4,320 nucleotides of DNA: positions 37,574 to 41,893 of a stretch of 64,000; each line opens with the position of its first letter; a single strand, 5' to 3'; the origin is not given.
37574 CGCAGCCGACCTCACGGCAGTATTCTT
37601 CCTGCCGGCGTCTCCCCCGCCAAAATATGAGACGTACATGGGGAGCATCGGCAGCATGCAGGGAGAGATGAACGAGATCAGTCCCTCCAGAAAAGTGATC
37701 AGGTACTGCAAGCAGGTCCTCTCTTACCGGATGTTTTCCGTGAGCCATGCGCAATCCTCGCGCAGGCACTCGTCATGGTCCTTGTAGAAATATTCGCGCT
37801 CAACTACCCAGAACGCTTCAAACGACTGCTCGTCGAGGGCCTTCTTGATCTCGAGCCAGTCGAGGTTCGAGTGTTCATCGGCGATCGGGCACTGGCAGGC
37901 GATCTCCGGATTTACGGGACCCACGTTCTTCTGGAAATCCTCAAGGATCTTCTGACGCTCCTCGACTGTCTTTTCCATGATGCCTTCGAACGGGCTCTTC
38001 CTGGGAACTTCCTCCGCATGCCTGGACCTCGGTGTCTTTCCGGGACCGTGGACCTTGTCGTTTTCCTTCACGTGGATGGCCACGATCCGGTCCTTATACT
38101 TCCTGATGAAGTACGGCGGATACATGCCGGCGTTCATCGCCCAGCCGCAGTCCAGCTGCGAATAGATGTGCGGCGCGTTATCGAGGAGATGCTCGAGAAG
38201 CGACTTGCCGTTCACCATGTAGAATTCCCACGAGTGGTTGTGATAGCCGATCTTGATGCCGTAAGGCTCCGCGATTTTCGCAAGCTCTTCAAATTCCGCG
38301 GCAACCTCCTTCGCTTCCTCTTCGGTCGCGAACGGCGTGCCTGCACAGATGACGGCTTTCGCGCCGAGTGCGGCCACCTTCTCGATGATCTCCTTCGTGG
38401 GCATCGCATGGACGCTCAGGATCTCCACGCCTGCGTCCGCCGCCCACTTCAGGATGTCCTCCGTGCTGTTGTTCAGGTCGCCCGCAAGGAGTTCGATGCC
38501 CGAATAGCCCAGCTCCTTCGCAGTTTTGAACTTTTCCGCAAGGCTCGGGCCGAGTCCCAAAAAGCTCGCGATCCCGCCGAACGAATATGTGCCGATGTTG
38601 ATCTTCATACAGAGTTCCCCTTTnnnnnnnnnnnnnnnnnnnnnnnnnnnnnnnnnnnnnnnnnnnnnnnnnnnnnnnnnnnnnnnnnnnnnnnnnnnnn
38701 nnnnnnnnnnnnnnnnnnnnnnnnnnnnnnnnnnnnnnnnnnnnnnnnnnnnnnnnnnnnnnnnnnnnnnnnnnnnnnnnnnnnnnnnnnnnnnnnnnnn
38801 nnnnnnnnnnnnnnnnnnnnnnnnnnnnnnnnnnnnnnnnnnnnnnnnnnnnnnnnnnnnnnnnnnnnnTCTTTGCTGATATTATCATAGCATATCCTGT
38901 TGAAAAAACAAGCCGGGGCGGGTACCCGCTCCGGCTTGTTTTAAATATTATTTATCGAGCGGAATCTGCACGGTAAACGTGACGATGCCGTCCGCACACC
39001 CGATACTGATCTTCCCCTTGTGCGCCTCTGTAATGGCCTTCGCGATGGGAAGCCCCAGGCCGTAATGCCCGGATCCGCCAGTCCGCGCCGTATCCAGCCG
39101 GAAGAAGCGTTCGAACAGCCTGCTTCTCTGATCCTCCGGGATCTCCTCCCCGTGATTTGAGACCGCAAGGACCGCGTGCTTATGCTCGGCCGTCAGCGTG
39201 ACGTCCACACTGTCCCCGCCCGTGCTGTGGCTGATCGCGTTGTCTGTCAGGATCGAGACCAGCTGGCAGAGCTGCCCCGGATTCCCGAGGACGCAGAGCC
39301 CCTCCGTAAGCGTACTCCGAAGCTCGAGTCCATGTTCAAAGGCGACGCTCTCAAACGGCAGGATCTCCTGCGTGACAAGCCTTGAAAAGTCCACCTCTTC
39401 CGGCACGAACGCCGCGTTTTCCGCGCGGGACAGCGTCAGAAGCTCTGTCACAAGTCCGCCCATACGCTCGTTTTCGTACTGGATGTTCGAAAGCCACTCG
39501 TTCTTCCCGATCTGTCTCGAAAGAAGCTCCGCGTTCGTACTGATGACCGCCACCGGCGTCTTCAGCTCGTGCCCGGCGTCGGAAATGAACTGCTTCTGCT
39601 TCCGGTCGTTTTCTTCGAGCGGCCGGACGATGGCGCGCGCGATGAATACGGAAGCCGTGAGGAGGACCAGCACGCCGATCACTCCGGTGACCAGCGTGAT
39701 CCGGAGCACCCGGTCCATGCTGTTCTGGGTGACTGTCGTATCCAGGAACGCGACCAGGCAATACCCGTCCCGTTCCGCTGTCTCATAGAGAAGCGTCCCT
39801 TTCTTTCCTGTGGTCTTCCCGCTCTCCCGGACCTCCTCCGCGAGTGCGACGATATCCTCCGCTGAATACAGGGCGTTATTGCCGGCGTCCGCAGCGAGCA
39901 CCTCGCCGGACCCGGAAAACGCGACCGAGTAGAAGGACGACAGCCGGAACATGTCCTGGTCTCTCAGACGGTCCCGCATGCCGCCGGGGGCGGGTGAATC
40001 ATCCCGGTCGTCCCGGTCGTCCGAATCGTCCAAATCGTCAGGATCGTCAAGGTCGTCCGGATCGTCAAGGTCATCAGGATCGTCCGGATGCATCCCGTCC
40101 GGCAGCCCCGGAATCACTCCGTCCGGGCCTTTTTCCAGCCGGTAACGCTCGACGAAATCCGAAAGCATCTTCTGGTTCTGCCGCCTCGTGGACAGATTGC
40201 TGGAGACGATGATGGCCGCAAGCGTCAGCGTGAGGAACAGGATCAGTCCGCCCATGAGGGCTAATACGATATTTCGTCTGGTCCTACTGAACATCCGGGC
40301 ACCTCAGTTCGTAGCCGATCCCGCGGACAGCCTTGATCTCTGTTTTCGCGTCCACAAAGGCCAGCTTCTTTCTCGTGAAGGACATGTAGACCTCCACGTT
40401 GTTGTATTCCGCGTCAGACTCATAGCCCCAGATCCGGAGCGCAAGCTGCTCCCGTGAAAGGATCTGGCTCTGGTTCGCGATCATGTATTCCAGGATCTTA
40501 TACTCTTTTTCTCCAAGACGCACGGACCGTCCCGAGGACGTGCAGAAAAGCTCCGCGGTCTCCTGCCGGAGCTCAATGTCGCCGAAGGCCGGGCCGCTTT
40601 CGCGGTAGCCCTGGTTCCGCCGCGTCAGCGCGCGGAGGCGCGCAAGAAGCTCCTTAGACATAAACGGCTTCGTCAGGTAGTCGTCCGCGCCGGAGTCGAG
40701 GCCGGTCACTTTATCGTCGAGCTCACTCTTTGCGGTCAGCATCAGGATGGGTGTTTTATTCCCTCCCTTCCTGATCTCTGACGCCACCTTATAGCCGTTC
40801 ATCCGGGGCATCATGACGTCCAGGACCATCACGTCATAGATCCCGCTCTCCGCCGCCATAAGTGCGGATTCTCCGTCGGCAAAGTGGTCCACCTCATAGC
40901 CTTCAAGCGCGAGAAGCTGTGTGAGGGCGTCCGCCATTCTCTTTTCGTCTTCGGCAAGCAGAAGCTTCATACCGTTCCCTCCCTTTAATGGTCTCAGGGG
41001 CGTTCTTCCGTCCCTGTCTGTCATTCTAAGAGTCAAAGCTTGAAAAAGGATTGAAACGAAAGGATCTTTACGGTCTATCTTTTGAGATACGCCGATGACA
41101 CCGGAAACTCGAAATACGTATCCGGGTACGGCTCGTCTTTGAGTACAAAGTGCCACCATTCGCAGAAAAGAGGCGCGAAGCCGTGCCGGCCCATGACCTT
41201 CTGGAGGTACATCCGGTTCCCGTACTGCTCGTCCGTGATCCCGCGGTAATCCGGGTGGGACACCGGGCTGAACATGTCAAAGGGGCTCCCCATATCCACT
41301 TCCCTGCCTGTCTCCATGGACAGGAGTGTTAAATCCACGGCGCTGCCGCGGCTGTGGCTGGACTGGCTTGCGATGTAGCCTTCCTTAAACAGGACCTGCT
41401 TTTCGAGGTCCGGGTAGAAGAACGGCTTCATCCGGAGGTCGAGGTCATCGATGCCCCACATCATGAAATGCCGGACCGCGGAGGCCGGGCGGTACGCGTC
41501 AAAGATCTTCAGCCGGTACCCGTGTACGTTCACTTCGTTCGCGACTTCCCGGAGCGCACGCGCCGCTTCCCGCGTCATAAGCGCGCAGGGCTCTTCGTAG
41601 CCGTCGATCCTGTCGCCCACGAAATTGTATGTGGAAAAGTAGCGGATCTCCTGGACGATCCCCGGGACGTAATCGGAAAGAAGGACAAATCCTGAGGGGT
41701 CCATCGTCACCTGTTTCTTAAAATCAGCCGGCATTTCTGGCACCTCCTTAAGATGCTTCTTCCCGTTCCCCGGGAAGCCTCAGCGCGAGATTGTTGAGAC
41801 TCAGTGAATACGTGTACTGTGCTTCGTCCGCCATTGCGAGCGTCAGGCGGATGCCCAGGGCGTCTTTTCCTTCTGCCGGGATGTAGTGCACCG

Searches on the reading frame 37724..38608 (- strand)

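Call 89: search_protein_families(library=pfam, proteins=[window:37724-38608:-], max_evalue=0.00001)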
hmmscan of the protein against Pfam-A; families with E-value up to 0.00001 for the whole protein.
window:37724-38608:- (294 aa): 1 family
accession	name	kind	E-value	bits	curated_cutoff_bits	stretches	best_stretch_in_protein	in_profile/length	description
PF01261.30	AP_endonuc_2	-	2.9e-18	66.9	31.1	1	27-290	1-247/249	Xylose isomerase-like TIM barrel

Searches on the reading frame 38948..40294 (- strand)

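Call 89: search_protein_families(library=pfam, proteins=[window:38948-40294:-], max_evalue=0.00001)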
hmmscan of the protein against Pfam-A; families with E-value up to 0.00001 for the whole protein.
window:38948-40294:- (448 aa): 2 families
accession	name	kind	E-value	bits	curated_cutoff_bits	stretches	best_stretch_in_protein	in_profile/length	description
PF02518.31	HATPase_c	-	1.6e-21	77.3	26.4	1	338-447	2-110/111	Histidine kinase-, DNA gyrase B-, and HSP90-like ATPase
PF00512.31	HisKA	-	1.5e-13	51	26.9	1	233-293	2-65/66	His Kinase A (phospho-acceptor) domain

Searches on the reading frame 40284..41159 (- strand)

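Call 89: search_protein_families(library=pfam, proteins=[window:40284-41159:-], max_evalue=0.00001)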
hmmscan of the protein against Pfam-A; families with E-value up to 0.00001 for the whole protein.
window:40284-41159:- (291 aa): 2 families
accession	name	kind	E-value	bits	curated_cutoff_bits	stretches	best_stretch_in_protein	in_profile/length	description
PF00072.30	Response_reg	-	7.4e-30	103.8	30.2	1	67-175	2-110/111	Response regulator receiver domain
PF00486.34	Trans_reg_C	-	3e-19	69.3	26.2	1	210-285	1-77/77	Transcriptional regulatory protein, C terminal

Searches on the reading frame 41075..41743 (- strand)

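Call 89: search_protein_families(library=pfam, proteins=[window:41075-41743:-], max_evalue=0.00001)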
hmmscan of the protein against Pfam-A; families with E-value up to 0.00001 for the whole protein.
window:41075-41743:- (222 aa): 1 family
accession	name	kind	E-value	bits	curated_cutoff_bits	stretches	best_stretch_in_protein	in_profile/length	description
PF01427.22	Peptidase_M15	-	1.5e-39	136.3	27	1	18-215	4-198/199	D-ala-D-ala dipeptidase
